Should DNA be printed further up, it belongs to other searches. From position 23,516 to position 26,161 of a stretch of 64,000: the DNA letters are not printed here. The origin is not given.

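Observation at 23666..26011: PEPCK-fold protein that seems to have lost two Mn2+ ligands, coupled to greA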

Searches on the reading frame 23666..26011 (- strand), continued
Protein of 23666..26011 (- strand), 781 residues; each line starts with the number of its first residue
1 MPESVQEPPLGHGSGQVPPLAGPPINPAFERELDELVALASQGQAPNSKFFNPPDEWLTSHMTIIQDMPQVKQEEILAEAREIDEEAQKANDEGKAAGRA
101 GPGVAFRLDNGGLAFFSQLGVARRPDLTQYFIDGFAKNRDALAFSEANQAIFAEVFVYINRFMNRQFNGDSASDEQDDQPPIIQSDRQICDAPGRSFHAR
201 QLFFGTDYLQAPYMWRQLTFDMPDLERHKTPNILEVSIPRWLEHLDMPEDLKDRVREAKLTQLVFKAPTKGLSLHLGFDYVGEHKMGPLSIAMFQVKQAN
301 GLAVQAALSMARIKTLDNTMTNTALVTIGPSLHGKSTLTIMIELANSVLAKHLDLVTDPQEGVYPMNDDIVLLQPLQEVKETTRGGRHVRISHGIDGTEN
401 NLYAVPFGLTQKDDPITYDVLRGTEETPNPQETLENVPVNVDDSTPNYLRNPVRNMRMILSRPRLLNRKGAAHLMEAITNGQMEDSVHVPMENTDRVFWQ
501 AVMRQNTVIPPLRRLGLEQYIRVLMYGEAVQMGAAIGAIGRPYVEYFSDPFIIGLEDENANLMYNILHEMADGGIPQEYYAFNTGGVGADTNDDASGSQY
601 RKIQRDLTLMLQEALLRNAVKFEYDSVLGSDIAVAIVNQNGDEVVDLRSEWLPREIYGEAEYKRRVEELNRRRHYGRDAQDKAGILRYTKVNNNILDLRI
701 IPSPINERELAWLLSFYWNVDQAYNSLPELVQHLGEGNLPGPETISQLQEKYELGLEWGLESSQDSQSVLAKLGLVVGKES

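Call 61: find_homologous_proteins(query=P0168, max_evalue=1e-10)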
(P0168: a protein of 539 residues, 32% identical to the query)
Query P0168 (539 aa): 3150 proteins with E <= 1e-10 among 8000 candidates; the best 120 are listed.
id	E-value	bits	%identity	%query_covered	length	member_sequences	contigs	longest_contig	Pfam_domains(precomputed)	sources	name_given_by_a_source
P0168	0.0e+0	1228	100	100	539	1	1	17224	PF01293.26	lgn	-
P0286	2.9e-233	793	65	99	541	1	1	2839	PF01293.26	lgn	-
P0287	6.0e-212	723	59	100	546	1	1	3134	PF01293.26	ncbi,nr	ncbi:MAG: phosphoenolpyruvate carboxykinase [Elusimicrobia bacterium]|nr:phosphoenolpyruvate carboxy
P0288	1.5e-210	718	61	99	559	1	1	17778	PF01293.26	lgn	-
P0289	2.3e-204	698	62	92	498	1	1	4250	PF01293.26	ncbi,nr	ncbi:MAG: phosphoenolpyruvate carboxykinase, partial [Elusimicrobia bacterium]|nr:phosphoenolpyruvat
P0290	2.7e-203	694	60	100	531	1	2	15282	PF01293.26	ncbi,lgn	-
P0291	7.4e-202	690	59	99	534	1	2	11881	PF01293.26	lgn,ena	-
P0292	2.5e-198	678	59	98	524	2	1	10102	PF01293.26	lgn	-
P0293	1.7e-197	675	58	99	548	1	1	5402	PF01293.26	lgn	-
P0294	7.9e-197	673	58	99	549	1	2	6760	PF01293.26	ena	-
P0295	2.4e-196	671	57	99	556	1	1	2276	PF01293.26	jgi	-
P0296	5.1e-195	667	58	97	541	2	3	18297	PF01293.26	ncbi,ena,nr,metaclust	ncbi:MAG: hypothetical protein A3G41_01095 [Elusimicrobia bacterium RIFCSPLOWO2_12_FULL_59_9]|nr:MAG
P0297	7.9e-191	653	56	97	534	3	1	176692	PF01293.26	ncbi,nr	ncbi:MAG: phosphoenolpyruvate carboxykinase [Elusimicrobia bacterium]|nr:phosphoenolpyruvate carboxy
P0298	1.7e-160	553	52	95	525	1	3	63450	PF01293.26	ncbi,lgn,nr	ncbi:MAG: phosphoenolpyruvate carboxykinase [Elusimicrobia bacterium]|nr:phosphoenolpyruvate carboxy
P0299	8.6e-160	551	53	96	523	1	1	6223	PF01293.26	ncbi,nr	ncbi:MAG: phosphoenolpyruvate carboxykinase [Elusimicrobia bacterium]|nr:phosphoenolpyruvate carboxy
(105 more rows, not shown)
